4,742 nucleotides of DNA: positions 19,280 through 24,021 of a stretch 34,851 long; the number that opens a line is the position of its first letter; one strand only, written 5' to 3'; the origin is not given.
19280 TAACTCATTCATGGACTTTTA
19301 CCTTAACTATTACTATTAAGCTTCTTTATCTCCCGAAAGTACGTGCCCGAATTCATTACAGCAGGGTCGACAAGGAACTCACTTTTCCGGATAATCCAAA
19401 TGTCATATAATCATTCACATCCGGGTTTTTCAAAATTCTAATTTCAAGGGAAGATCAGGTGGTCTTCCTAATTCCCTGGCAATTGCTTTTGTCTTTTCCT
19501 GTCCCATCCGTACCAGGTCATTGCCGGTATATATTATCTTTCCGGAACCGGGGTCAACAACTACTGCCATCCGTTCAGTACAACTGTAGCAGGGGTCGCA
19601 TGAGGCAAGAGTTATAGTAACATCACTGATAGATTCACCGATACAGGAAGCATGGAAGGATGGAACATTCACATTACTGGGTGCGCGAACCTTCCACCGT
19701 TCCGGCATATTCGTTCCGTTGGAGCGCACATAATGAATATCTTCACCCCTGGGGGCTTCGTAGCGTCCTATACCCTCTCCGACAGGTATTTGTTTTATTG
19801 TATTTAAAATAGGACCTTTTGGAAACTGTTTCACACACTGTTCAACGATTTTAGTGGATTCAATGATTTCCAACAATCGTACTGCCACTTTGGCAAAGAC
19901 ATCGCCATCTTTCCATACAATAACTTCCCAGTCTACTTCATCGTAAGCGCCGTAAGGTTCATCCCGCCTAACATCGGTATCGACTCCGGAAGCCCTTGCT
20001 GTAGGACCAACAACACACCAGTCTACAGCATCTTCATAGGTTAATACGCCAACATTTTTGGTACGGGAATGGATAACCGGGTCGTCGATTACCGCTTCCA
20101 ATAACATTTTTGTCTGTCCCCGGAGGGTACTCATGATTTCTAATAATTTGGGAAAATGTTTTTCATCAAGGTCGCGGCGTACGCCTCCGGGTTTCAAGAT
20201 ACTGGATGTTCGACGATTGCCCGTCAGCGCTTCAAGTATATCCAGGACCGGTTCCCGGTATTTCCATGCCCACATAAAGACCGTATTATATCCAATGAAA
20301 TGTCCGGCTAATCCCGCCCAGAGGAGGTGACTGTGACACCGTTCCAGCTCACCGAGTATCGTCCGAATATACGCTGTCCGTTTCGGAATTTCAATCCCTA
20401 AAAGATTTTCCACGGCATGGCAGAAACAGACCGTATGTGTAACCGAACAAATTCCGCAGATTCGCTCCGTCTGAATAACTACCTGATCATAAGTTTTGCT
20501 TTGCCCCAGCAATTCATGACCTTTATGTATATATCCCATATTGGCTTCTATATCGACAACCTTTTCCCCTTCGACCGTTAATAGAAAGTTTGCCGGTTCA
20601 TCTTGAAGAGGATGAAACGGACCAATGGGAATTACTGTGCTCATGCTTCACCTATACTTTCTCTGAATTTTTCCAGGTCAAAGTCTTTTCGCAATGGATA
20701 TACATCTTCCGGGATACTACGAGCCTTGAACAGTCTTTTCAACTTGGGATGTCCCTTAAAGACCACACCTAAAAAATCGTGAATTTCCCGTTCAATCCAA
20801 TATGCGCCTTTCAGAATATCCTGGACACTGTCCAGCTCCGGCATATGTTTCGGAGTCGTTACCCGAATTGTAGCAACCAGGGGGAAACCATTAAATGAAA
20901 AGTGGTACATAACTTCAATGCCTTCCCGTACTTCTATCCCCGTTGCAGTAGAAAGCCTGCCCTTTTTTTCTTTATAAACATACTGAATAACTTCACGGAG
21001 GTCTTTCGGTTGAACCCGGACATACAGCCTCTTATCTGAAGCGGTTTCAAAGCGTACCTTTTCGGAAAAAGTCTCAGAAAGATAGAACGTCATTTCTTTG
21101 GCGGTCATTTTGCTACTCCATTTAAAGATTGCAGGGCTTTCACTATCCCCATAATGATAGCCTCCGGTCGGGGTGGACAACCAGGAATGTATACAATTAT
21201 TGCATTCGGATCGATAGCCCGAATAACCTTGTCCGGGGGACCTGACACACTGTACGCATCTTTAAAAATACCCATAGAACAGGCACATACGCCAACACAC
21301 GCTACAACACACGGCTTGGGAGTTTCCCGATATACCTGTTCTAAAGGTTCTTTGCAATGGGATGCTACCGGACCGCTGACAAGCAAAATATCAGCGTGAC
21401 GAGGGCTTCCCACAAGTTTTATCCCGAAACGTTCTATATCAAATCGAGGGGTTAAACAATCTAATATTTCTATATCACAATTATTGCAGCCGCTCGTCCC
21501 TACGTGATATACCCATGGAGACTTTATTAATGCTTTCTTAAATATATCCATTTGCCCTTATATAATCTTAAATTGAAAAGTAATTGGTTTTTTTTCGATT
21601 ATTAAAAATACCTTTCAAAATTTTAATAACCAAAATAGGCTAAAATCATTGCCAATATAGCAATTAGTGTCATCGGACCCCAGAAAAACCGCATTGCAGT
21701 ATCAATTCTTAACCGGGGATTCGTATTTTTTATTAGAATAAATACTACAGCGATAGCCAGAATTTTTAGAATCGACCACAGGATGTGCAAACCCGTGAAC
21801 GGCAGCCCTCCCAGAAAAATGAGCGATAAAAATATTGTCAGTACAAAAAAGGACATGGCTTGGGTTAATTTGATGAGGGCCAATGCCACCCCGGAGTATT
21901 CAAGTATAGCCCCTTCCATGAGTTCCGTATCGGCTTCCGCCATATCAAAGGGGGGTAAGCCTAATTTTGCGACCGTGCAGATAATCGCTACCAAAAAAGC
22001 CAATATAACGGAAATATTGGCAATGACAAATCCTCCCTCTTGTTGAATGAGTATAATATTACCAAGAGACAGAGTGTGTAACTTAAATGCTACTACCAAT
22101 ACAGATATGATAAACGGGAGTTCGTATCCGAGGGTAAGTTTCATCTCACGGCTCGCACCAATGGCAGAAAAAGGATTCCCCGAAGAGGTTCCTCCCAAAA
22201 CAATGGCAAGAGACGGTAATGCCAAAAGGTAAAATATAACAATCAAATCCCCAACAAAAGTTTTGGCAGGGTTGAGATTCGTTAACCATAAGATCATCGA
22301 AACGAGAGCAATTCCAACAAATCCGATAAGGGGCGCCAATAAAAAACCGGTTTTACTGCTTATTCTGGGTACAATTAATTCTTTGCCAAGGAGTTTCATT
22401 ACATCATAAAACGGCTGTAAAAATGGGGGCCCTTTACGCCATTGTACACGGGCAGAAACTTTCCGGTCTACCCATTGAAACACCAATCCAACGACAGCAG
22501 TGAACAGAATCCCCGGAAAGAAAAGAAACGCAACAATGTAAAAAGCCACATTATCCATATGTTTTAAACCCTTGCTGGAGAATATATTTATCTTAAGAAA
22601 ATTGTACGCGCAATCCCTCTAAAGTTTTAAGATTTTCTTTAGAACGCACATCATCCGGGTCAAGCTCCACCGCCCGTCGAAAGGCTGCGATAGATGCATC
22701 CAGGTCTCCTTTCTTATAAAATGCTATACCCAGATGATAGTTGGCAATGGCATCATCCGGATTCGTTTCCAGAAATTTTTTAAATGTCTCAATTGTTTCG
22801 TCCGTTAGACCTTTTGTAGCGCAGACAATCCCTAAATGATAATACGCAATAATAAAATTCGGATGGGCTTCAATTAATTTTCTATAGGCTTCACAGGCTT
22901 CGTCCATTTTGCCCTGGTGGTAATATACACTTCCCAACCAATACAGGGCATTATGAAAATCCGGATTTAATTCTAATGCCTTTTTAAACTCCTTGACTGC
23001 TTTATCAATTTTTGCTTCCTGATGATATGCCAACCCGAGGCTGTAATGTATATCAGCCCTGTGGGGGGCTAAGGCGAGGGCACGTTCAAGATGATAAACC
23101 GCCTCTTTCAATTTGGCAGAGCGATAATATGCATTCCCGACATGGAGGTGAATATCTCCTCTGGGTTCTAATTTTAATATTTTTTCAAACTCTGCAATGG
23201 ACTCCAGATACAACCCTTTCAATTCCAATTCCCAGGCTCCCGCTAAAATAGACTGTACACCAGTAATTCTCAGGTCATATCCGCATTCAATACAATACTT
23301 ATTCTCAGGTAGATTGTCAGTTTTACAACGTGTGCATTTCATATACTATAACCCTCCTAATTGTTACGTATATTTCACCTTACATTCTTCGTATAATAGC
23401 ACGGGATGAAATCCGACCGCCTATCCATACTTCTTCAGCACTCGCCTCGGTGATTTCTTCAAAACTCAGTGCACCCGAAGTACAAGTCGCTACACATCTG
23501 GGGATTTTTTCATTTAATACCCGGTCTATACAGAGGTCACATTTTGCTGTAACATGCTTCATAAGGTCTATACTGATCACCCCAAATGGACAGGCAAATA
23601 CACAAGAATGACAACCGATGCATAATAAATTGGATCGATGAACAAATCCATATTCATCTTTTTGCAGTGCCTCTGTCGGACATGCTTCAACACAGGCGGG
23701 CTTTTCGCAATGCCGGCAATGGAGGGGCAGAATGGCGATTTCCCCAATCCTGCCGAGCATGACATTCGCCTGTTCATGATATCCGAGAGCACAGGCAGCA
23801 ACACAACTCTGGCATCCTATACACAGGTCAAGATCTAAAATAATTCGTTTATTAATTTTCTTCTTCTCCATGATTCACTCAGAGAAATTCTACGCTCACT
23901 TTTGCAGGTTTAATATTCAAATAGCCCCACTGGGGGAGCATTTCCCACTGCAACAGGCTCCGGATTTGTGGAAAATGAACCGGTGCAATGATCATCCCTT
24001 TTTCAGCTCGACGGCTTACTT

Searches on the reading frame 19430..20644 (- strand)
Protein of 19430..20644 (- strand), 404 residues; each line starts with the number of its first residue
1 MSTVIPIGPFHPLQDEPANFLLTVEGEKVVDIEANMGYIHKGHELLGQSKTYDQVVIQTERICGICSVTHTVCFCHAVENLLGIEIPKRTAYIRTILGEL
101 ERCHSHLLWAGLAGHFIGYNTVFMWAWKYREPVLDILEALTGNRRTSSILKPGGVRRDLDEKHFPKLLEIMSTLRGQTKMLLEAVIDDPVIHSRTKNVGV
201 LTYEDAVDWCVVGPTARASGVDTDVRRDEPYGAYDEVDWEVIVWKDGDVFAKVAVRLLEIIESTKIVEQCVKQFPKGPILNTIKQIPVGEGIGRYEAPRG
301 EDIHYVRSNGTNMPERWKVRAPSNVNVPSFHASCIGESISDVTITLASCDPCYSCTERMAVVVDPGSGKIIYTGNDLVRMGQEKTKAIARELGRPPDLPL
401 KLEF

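Call 4: search_protein_families(library=pfam, proteins=[window:19430-20644:-], max_evalue=0.001)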
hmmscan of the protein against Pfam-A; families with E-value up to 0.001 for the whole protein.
window:19430-20644:- (404 aa): 2 families
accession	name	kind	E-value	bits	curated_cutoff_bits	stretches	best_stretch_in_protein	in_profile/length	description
PF00346.24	Complex1_49kDa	-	2.2e-71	240.6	24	2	117-282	2-167/271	Respiratory-chain NADH dehydrogenase, 49 Kd subunit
PF00374.24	NiFeSe_Hases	-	8.8e-11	41.9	25.8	1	42-109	2-69/508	Nickel-dependent hydrogenase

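Call 8: search_protein_families(library=ncbifam, proteins=[window:19430-20644:-], max_evalue=0.001)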
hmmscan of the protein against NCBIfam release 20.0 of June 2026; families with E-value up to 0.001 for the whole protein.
window:19430-20644:- (404 aa): 14 families
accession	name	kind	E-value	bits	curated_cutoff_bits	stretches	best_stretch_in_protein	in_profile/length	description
NF004739.1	PRK06075.1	equivalog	3e-98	329.1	360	2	5-285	3-283/384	NADH-quinone oxidoreductase subunit D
TIGR01962.1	NuoD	equivalog_domain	1.2e-90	304.2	459.35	2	4-285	4-285/386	NADH dehydrogenase (quinone) subunit D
NF040602.1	F420_dehyd_FpoD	exception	4.6e-90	302.3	600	1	4-358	9-372/372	F420H2 dehydrogenase subunit FpoD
NF008974.0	PRK12322.1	equivalog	1.3e-82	277.7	522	1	5-351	9-359/366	NADH-quinone oxidoreductase subunit D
NF009808.0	PRK13292.1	equivalog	2.3e-70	237.4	1156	2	3-279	408-684/791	NADH-quinone oxidoreductase subunit B/C/D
NF008728.0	PRK11742.1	equivalog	2.7e-62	211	840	2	5-279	217-491/598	NADH-quinone oxidoreductase subunit C/D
NF005649.0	PRK07415.1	equivalog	3.2e-62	210.8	583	2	3-281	11-290/394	NAD(P)H-quinone oxidoreductase subunit H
TIGR03295.1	frhA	equivalog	1.7e-19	70.1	392.5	2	18-110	17-110/412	coenzyme F420 hydrogenase subunit alpha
NF033181.1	NiFeSe_hydrog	equivalog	6.3e-13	48.4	600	1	23-108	21-105/507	nickel-dependent hydrogenase large subunit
NF040828.1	sulfhyd_ShyA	equivalog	2.6e-11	43.1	700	1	24-134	21-133/415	NAD(P)-dependent hydrogenase/sulfhydrogenase 2 subunit alpha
NF045518.1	H2_NiFeSe_large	exception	3.1e-10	39.5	780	1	22-108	20-105/485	NiFeSe hydrogenase large subunit HysA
NF007550.0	PRK10170.1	equivalog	4.4e-10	38.6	1101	1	25-109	38-122/597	Ni/Fe-hydrogenase large subunit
NF007778.0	PRK10467.1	equivalog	2.2e-09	36.2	969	1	36-108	34-106/567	hydrogenase 2 large subunit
NF041785.2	VhuA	equivalog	1.5e-06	27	800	1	43-108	41-106/418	F420-non-reducing hydrogenase Vhu subunit A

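Call 51: search_solved_structures(query=window:19430-20644:-, max_evalue=1e-20)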
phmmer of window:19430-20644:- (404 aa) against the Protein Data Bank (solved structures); distinct sequences matched with E-value up to 1e-20: 54.
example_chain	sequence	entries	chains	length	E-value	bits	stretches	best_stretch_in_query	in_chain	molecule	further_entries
6cfw_L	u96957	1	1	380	3.8e-86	292.6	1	5-358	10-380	Membrane-bound hydrogenase subunit alpha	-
7z0s_E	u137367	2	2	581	5.7e-78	265.7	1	3-364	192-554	Formate hydrogenlyase subunit 5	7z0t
2fug_4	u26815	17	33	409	6.6e-63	216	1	5-286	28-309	NADH-quinone oxidoreductase chain 4 | NADH-QUINONE OXIDOREDUCTASE SUBUNIT 4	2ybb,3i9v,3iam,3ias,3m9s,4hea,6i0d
7q5y_B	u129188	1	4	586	2.6e-62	214.1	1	4-278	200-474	NADH-quinone oxidoreductase subunit C/D 2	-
9iho_D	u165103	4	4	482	3e-56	194.1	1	6-280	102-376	NUCM (49 kDa) subunit of mitochondrial NADH:ubiquinone oxidoreductase (Complex I)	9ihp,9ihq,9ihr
7eu3_H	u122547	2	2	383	1.4e-54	188.6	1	4-281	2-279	NAD(P)H-quinone oxidoreductase subunit H, chloroplastic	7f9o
9grx_H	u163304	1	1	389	4.1e-54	187.1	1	4-281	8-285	NAD(P)H-quinone oxidoreductase subunit H, chloroplastic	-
6h8k_C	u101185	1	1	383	6.3e-54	186.5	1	5-279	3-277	NUCM protein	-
6gcs_C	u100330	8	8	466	8.7e-54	186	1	5-279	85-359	49-KDA PROTEIN (NUCM) | Subunit NUCM of NADH:Ubiquinone Oxidoreductase (Complex I) | NUCM protein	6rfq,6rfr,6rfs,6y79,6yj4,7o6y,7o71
7wfg_H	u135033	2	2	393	1.7e-53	185.1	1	4-282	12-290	NAD(P)H-quinone oxidoreductase subunit H, chloroplastic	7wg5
7b0n_D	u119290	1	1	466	2.3e-53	184.6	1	5-279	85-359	NUCM protein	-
6hum_H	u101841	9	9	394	1.4e-52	182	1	4-282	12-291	NAD(P)H-quinone oxidoreductase subunit H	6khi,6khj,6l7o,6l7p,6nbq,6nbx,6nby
4wz7_C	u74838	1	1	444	3e-52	181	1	5-279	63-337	NUCM protein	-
7zm7_C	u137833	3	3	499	1.6e-50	175.2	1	5-280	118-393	NADH-ubiquinone oxidoreductase 49 kDa subunit-like protein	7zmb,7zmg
8ba0_D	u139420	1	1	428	1.4e-48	168.9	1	5-281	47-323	Complex I-49kD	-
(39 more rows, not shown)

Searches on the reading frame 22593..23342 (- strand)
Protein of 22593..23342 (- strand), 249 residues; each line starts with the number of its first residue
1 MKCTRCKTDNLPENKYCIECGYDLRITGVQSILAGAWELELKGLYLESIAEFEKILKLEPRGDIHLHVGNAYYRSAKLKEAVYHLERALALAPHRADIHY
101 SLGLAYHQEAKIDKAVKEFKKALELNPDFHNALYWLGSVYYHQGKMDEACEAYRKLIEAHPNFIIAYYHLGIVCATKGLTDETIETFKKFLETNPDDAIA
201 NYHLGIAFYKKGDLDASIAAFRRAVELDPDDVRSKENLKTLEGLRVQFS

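Call 4: search_protein_families(library=pfam, proteins=[window:22593-23342:-], max_evalue=0.001)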
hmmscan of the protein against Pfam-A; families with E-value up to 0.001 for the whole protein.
window:22593-23342:- (249 aa): 26 families (the best 25 are shown)
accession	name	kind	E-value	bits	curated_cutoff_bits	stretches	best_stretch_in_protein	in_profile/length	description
PF13414.12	TPR_11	-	1.6e-38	130.5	26.8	5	106-144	4-42/42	TPR repeat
PF07719.23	TPR_2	-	3.9e-36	120.6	27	4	131-162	2-33/34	Tetratricopeptide repeat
PF00515.34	TPR_1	-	7.5e-36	120.9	27.8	3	96-129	1-34/34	Tetratricopeptide repeat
PF13181.12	TPR_8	-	6.2e-33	110.6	25.7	3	96-128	1-33/34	Tetratricopeptide repeat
PF13432.12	TPR_16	-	1.4e-29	102.6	32.7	2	101-162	2-63/65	Tetratricopeptide repeat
PF13431.12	TPR_17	-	7.9e-26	88.6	24.4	1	119-150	2-33/34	Tetratricopeptide repeat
PF13174.12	TPR_6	-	2.9e-23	81.3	26.3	1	132-162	2-32/33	Tetratricopeptide repeat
PF13428.12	TPR_14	-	1.3e-22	78.4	23.5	2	131-171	2-42/44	Tetratricopeptide repeat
PF14559.12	TPR_19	-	6.4e-21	74.9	25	3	108-168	3-62/68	Tetratricopeptide repeat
PF13424.12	TPR_12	-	6.1e-18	65.2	30.1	3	64-125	5-74/77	Tetratricopeptide repeat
PF13176.12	TPR_7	-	1.2e-14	53.5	27.9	0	133-159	2-28/36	Tetratricopeptide repeat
PF24575.1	TPR_Slam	-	5e-13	49.8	35.2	0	137-173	54-90/104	Surface lipoprotein assembly modifier, N-terminal TPR repeats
PF13371.12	TPR_9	-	1.3e-11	44.8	35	1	70-129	3-62/73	Tetratricopeptide repeat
PF12895.13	ANAPC3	-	1.7e-11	44.7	27.2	1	111-187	4-79/82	Anaphase-promoting complex, cyclosome, subunit 3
PF23914.1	TPR_CcmH_CycH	-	2.4e-11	44.1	42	1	69-159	57-150/158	Cytochrome c-type biogenesis protein H TPR domain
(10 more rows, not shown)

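Call 72: find_related_loci(query=A3, collection=genome_contigs, flank=10000)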
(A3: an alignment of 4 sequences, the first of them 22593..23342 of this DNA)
Query A3 (249 aa) in genome_contigs; peptide patterns used: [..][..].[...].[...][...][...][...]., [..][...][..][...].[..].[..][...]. (x = any residue, [..] = any of these).
241 stretches matched a pattern; 42 encode a relative of the query (tblastn E <= 1e-3); 42 distinct loci.
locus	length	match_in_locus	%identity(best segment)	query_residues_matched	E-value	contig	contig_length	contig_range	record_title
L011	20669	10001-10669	39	27-249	6e-58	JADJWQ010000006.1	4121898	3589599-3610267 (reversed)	MAG: Planctomycetota bacterium isolate Kalu_18-Q3-R12-55_BAT3C.357 tig00100774-10-41172970, whole genome shotgun sequenc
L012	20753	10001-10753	34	40-238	2e-33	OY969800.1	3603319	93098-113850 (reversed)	MAG: uncultured Bacteroidetes bacterium isolate MFD01476.bin.1.32 genome assembly, chromosome: 1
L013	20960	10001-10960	34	43-244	9e-32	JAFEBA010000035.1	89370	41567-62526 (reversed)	Bacterium isolate SZAS-1 EREM-KAN-1__35__length-89370, whole genome shotgun sequence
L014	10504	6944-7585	31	1-230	4e-31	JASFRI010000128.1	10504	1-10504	MAG: Acidobacteriota bacterium isolate D1103M02metaG_Bin_141 D1103M02metaG_FD_scaffold_829_c2, whole genome shotgun sequ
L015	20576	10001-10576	32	1-230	5e-31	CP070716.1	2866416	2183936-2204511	MAG: Gemmatimonadota bacterium isolate bin486 chromosome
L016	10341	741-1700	34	47-244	2e-30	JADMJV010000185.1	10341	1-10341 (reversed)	MAG: bacterium isolate MAG_50 NODE_3671_length_10341_cov_5.062026, whole genome shotgun sequence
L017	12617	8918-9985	26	10-241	1e-26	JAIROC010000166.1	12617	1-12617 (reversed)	MAG: Bacteroidales bacterium isolate Cd354_bin6 k119_758977, whole genome shotgun sequence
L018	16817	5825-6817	32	42-238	7e-26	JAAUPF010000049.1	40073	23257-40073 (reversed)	MAG: Richelia sp. CSU_2_1 NODE_219_length_40073_cov_8.4789, whole genome shotgun sequence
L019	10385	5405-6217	28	39-241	2e-23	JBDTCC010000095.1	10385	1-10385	MAG: Gallionella sp. isolate cluster2_bin.147 k127_6114072, whole genome shotgun sequence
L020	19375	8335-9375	28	39-245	3e-23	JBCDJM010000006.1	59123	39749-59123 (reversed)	MAG: Cyanobacteria bacterium P01_H01_bin.35 k141_225668_length_59123_cov_35.6863, whole genome shotgun sequence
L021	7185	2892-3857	31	42-249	4e-21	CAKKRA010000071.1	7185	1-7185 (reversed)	Nitrospiria bacterium isolate Hainich-H32-bin128-1 genome assembly, contig: H32-bin128_1_Hain_PNK108_H32_02um_7855_lengt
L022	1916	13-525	34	71-238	1e-20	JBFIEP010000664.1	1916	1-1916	MAG: Elusimicrobiota bacterium isolate Mix_sand11.2021.09.D.84 k141_3759773_length_1916_cov_8.0000, whole genome shotgun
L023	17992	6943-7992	24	43-241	2e-17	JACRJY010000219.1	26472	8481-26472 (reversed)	MAG: Verrucomicrobia bacterium isolate NC_groundwater_1841_Pr3_B-0.1um_64_12 SR-2_scaffold_141_4166094, whole genome sho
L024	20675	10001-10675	26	45-237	2e-14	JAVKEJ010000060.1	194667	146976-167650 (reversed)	MAG: Rhodospirillaceae bacterium isolate E2-BRE-14 k141_49157, whole genome shotgun sequence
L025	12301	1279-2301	27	43-241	3e-13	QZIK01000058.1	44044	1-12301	MAG: Desulfobacteraceae bacterium isolate SURF_67 Ga0104751_1001215, whole genome shotgun sequence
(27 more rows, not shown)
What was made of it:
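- Tried and rejected: GTDB genome scan, conserved TPR protein as operon marker (call 72): it returned 42 loci.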

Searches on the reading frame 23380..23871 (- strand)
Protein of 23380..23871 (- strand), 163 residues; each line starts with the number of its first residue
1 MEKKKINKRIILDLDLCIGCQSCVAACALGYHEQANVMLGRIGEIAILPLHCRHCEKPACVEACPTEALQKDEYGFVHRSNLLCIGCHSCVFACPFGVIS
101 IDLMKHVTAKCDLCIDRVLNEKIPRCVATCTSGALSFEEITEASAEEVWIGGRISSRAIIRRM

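Call 4: search_protein_families(library=pfam, proteins=[window:23380-23871:-], max_evalue=0.001)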
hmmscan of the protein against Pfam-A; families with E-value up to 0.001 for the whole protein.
window:23380-23871:- (163 aa): 12 families
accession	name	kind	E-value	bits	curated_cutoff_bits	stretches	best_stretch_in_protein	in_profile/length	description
PF13247.11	Fer4_11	-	3.7e-21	75.6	26.2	1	45-139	3-99/100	4Fe-4S dicluster domain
PF12838.12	Fer4_7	-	4.4e-14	53.1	27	3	51-98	1-52/52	4Fe-4S dicluster domain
PF13237.11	Fer4_10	-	2.8e-12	46.8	25.5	1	10-65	2-53/53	4Fe-4S dicluster domain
PF00037.32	Fer4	-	1.9e-11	43.7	21.1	1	83-100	7-24/24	4Fe-4S binding domain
PF13187.11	Fer4_9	-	4.4e-11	43.1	27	2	17-68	2-51/52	4Fe-4S dicluster domain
PF12837.12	Fer4_6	-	1.1e-09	38.2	25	1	78-99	3-24/24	4Fe-4S binding domain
PF12797.12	Fer4_2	-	1.3e-09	37.8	24.5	2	9-27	2-20/22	4Fe-4S binding domain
PF13484.11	Fer4_16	-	2.9e-09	38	30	0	51-72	1-20/66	4Fe-4S double cluster binding domain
PF25160.1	LdpA_Fe-S-bd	-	1.5e-07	31.5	27.6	1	54-100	4-44/49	LdpA Fe-S cluster-binding domain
PF12800.12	Fer4_4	-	5.5e-07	29.8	24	0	15-27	2-14/17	4Fe-4S binding domain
PF14697.11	Fer4_21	-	3.4e-05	24.3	35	1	51-100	7-58/59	4Fe-4S dicluster domain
PF12798.12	Fer4_3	-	0.0001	23.3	27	0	84-97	1-14/15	4Fe-4S binding domain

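Call 8: search_protein_families(library=ncbifam, proteins=[window:23380-23871:-], max_evalue=0.001)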
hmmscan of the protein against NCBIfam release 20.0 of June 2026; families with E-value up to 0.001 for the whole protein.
window:23380-23871:- (163 aa): 47 families (the best 25 are shown)
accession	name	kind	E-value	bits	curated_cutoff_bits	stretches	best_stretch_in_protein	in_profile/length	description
TIGR02951.1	DMSO_dmsB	equivalog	6.5e-30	104.3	214.1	1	48-143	60-156/161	DMSO/selenate family reductase complex B subunit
NF045797.1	DsrO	equivalog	1.1e-22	80.6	200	1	45-144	96-206/235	sulfate reduction electron transfer complex DsrMKJOP subunit DsrO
TIGR03149.1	cyt_nit_nrfC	equivalog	1.4e-22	80.2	377.6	1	51-145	93-189/225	cytochrome c nitrite reductase Fe-S protein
NF045715.1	sulf_resp_HmcB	equivalog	4e-22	78.7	420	1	51-140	106-198/307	sulfate respiration complex iron-sulfur protein HmcB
NF008134.0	PRK10882.1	equivalog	1.9e-21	76.5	263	1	50-146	111-214/329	hydrogenase 2 operon protein HybA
NF011569.0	PRK14993.1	equivalog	3.3e-20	72.6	416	1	9-142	45-190/244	tetrathionate reductase subunit TtrB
TIGR01582.1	FDH-beta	equivalog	4.6e-20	71.9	334.7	1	51-139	92-181/283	formate dehydrogenase subunit beta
NF041715.1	arsenate_red_ArrB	equivalog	6.4e-20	71.7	450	1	10-102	5-107/233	arsenate respiratory reductase iron-sulfur subunit ArrB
NF009408.0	PRK12769.1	equivalog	1.9e-18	65.9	1003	1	7-137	2-144/659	formate-dependent uric acid utilization protein AegA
NF045766.1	PhenlGlyoxDHPadI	equivalog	4.1e-18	65.4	700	1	9-140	6-138/443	NADH-dependent phenylglyoxylate dehydrogenase subunit beta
TIGR03478.1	DMSO_red_II_bet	subfamily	1.2e-17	63.9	480.7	1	48-134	127-214/321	DMSO reductase family type II enzyme, iron-sulfur subunit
NF009451.0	PRK12809.1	equivalog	2.5e-17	62.4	1154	1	6-136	1-135/639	formate-dependent uric acid utilization protein YgfT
NF007658.0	PRK10330.1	equivalog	5.1e-16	58.7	260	1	7-135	2-152/181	electron transport protein HydN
NF038355.1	FDH3_beta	equivalog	1.2e-14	54.8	240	1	9-100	4-102/180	formate dehydrogenase FDH3 subunit beta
NF007382.0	PRK09898.1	equivalog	1.2e-13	51.1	213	1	39-139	110-202/208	ferredoxin-like protein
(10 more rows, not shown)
